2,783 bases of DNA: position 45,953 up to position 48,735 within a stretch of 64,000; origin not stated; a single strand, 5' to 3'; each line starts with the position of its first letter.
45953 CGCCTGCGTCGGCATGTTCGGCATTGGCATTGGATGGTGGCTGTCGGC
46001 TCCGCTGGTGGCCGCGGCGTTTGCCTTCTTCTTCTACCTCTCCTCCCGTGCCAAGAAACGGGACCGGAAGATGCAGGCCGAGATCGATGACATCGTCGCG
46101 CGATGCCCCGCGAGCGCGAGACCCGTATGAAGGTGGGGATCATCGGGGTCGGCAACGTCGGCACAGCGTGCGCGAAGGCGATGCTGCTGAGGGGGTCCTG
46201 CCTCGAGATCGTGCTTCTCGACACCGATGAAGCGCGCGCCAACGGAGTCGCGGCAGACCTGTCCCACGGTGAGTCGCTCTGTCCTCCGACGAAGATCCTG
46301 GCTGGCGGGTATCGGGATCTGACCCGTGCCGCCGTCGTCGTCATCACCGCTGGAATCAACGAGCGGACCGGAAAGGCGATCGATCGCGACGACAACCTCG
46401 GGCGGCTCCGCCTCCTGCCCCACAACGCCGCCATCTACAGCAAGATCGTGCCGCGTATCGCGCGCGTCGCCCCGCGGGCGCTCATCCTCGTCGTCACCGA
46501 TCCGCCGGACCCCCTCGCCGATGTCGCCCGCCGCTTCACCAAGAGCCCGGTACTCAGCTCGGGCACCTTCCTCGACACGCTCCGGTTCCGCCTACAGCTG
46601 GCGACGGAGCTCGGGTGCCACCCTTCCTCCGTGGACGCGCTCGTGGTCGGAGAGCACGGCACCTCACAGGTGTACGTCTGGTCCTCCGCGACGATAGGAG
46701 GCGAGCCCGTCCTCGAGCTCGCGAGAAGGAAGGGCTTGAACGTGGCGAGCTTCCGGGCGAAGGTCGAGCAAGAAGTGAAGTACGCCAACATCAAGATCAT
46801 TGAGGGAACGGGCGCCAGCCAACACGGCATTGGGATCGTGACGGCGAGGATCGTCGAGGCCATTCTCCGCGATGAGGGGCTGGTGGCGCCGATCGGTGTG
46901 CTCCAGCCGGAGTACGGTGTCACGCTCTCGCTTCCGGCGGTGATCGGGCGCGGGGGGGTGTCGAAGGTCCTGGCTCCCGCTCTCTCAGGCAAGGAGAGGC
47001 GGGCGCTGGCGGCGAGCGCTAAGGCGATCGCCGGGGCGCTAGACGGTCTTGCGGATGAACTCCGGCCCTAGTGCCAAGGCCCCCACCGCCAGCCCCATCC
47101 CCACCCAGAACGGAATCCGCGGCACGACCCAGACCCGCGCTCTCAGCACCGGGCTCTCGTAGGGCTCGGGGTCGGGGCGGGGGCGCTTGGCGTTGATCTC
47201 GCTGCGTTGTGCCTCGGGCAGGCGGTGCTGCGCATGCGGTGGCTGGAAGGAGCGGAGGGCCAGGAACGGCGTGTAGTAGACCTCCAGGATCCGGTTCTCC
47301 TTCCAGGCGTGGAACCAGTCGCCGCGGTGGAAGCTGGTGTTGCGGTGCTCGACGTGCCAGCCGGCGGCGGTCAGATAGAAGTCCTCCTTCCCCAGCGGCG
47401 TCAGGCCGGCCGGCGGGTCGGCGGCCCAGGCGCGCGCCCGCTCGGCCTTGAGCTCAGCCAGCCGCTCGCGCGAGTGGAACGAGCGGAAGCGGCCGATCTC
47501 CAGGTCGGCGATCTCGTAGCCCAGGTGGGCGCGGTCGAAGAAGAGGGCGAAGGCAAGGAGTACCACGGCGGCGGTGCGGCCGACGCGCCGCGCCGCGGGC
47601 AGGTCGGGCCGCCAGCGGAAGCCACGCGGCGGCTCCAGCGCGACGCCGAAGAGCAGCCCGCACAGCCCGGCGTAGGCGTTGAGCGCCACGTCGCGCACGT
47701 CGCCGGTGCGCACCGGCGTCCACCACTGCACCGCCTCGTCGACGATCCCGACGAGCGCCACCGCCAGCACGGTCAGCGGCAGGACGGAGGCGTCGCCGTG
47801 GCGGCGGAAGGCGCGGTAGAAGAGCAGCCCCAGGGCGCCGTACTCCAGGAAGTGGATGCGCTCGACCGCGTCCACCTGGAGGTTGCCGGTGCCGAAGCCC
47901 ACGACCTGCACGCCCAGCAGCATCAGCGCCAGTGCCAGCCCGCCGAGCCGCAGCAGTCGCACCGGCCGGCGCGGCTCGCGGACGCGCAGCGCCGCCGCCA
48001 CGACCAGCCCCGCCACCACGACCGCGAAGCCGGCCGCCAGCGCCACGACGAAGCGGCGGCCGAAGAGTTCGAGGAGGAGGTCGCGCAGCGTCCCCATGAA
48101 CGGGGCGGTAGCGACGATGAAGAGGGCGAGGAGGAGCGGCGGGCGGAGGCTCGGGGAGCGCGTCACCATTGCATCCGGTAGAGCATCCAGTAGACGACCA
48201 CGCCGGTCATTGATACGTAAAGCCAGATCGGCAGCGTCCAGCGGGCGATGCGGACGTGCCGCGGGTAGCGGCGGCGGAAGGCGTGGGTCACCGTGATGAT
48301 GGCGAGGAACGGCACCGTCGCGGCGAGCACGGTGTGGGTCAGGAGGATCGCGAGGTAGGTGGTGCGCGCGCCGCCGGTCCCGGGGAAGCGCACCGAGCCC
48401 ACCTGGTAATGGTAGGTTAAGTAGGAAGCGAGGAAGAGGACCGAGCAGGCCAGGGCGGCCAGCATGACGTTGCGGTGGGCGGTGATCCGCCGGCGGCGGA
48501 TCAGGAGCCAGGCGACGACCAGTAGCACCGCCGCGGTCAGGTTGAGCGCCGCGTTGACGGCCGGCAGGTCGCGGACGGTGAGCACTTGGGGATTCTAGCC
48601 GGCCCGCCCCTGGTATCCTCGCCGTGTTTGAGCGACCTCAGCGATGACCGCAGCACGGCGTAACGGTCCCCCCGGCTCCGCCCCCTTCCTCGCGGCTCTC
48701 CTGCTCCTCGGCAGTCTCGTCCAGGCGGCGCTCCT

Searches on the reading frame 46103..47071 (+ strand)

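Call 63: search_protein_families(library=pfam, proteins=[window:46103-47071:+], max_evalue=0.0001)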
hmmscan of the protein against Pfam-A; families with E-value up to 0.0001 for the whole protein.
window:46103-47071:+ (322 aa): 2 families
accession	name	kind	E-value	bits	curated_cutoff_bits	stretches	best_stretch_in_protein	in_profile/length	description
PF00056.29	Ldh_1_N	-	1.3e-25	90.5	27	1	9-148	1-134/141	lactate/malate dehydrogenase, NAD binding domain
PF02866.23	Ldh_1_C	-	6.9e-24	85.2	22.6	1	155-309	1-163/174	lactate/malate dehydrogenase, alpha/beta C-terminal domain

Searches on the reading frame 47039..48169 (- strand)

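Call 63: search_protein_families(library=pfam, proteins=[window:47039-48169:-], max_evalue=0.0001)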
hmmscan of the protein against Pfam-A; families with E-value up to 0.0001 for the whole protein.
window:47039-48169:- (376 aa): 1 family
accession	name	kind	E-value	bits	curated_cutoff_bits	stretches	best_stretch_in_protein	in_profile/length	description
PF04892.17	VanZ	-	7.9e-09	36.6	30.1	1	105-174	60-121/126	VanZ like family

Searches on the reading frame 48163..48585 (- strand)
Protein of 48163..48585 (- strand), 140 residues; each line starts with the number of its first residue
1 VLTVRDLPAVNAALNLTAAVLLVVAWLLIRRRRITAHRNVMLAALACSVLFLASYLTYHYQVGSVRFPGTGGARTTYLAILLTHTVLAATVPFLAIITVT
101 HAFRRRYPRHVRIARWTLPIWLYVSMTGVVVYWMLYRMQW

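Call 63: search_protein_families(library=pfam, proteins=[window:48163-48585:-], max_evalue=0.0001)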
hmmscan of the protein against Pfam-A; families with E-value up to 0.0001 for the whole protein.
window:48163-48585:- (140 aa): 1 family
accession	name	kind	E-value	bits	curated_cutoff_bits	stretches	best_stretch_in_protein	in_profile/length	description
PF04238.17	DUF420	-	4.4e-41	140.7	30.5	1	7-135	1-130/130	Protein of unknown function (DUF420)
